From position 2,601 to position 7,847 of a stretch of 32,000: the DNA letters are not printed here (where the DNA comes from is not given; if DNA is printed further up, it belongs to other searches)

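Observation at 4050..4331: Complete RecB/Cas4-type PD-(D/E)xK motif set embedded in the giant protein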

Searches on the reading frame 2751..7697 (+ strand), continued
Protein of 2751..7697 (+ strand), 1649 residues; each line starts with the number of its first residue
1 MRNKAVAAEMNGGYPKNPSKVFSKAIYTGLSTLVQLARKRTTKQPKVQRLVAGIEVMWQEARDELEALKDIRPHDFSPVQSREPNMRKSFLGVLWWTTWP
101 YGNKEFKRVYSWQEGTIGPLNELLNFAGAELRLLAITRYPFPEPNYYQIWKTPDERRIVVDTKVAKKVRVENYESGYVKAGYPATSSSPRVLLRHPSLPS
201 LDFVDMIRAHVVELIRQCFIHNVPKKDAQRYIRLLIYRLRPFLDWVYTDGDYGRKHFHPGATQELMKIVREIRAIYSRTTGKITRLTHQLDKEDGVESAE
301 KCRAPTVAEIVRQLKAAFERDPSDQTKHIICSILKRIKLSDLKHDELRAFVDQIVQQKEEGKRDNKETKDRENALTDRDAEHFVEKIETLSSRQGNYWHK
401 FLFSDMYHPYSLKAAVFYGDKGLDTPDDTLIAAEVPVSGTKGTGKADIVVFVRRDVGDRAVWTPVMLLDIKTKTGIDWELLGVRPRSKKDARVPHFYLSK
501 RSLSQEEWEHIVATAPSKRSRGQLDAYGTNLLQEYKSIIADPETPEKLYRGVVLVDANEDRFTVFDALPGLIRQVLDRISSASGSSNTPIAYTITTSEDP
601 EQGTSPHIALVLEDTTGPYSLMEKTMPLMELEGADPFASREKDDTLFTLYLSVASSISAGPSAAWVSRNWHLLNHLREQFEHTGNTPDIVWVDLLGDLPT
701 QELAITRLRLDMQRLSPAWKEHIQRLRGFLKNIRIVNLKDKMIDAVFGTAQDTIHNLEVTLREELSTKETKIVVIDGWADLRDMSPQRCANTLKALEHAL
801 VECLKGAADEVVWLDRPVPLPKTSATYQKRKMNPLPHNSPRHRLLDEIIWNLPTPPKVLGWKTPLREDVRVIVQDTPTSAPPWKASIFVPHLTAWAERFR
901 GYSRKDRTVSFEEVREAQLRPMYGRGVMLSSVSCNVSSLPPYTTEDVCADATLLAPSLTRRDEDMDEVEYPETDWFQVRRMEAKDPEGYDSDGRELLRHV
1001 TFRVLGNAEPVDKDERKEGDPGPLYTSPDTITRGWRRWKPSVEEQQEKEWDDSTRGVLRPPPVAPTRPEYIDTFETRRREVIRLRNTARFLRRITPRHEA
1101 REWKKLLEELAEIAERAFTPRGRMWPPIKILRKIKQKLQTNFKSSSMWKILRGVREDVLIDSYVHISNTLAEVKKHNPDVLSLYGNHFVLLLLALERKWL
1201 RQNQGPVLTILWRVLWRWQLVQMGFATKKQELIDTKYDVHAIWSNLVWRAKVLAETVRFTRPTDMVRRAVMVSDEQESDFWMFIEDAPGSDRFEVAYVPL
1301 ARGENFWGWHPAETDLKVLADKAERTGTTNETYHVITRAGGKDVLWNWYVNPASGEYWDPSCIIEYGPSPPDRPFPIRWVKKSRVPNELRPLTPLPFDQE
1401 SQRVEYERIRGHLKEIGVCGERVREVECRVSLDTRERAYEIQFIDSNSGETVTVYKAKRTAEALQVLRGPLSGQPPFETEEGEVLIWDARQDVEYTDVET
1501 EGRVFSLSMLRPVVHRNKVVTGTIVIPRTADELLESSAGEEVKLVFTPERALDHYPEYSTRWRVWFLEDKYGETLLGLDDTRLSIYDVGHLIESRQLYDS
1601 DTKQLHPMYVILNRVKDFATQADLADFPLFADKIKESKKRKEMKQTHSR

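Call 69: search_solved_structures(query=A1, max_evalue=10, show_alignments=4)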
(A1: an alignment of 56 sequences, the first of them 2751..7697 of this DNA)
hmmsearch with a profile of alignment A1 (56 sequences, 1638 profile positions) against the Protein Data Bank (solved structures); distinct sequences matched with E-value up to 10: 5.
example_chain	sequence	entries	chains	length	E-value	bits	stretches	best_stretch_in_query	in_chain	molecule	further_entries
6frg_A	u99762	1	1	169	0.32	11.4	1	690-758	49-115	Replicative DNA helicase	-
6frh_A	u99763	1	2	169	0.32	11.4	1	690-758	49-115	Replicative DNA helicase,Replicative DNA helicase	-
6fre_A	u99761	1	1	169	0.5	10.8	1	691-758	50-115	Replicative DNA helicase,Replicative DNA helicase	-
3h3z_A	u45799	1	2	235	2.2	8.6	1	715-747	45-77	Cyclic nucleotide-binding protein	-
3fx3_A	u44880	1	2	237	2.2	8.6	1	715-747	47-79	Cyclic nucleotide-binding protein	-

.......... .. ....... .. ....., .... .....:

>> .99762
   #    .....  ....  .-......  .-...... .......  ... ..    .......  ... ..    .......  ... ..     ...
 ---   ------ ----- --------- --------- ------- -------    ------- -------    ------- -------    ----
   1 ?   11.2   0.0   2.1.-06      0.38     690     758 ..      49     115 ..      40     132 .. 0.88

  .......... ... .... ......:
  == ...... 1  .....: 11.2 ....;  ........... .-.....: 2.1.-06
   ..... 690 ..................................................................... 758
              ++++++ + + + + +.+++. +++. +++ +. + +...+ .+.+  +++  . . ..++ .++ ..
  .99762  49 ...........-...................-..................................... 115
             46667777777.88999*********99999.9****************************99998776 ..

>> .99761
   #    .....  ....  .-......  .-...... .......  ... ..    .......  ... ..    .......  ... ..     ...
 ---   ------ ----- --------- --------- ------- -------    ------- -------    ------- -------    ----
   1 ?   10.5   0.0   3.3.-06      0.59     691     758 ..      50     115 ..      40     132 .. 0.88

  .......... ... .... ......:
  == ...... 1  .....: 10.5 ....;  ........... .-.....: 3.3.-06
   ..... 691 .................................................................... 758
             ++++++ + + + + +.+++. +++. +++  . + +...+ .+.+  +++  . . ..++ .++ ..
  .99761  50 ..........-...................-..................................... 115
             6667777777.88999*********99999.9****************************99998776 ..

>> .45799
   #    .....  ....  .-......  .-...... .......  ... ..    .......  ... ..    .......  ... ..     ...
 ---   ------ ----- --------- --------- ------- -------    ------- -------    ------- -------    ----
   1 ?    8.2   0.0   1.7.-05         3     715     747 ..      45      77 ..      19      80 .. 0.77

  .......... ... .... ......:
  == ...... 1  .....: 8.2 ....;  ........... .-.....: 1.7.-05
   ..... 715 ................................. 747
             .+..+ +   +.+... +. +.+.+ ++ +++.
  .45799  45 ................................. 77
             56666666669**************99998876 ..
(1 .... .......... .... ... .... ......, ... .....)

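Call 70: search_protein_families(library=ncbifam, proteins=[window:2751-7697:+, P0004, P0057, P0082], max_evalue=10)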
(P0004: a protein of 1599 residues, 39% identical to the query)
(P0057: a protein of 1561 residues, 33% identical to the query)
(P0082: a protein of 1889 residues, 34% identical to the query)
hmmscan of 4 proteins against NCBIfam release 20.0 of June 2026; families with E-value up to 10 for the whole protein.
window:2751-7697:+ (1649 aa): 1 family
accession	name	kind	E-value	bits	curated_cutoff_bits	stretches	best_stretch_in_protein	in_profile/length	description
NF047397.1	slr1339_fam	equivalog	0.02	15.7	45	1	302-418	40-139/143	salt stress protein, Slr1339 family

P0004 (1599 aa): 0 families

P0057 (1561 aa): 0 families

P0082 (1889 aa): 0 families

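Call 93: search_protein_families(library=pfam, alignment_id=A4, max_evalue=10)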
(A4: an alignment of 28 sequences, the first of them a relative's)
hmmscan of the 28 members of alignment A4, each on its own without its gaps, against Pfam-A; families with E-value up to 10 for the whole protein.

A. member 1, P0001 (1649 aa): 0 families

B. families by the number of members that match (of 28 scanned): 26 families (the first 25 are shown)
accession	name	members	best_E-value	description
PF07719.23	TPR_2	3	0.041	Tetratricopeptide repeat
PF13424.12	TPR_12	1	5e-05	Tetratricopeptide repeat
PF15684.10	AROS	1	0.023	Active regulator of SIRT1, or 40S ribosomal protein S19-binding 1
PF12974.12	Phosphonate-bd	1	0.035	ABC transporter, phosphonate, periplasmic substrate-binding protein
PF11836.14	Phage_TAC_11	1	0.062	Phage tail tube protein, GTA-gp10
PF08433.16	KTI12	1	0.066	Chromatin associated protein KTI12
PF11880.13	DUF3400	1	0.068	Domain of unknown function (DUF3400)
PF25153.1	TPR_AP5Z1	1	0.07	AP-5 complex subunit zeta-1, TPR repeats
PF24688.1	SseK_NleB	1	0.089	SseK/NleB family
PF00176.29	SNF2-rel_dom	1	0.12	SNF2-related domain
PF14559.12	TPR_19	1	0.13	Tetratricopeptide repeat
PF03830.20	PTSIIB_sorb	1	0.13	PTS system sorbose subfamily IIB component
PF02609.21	Exonuc_VII_S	1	0.14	Exonuclease VII small subunit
PF13374.12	TPR_10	1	0.17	Tetratricopeptide repeat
PF23329.3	EF_HAND_1_PLCG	1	0.2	PLCG EF-hand motif 1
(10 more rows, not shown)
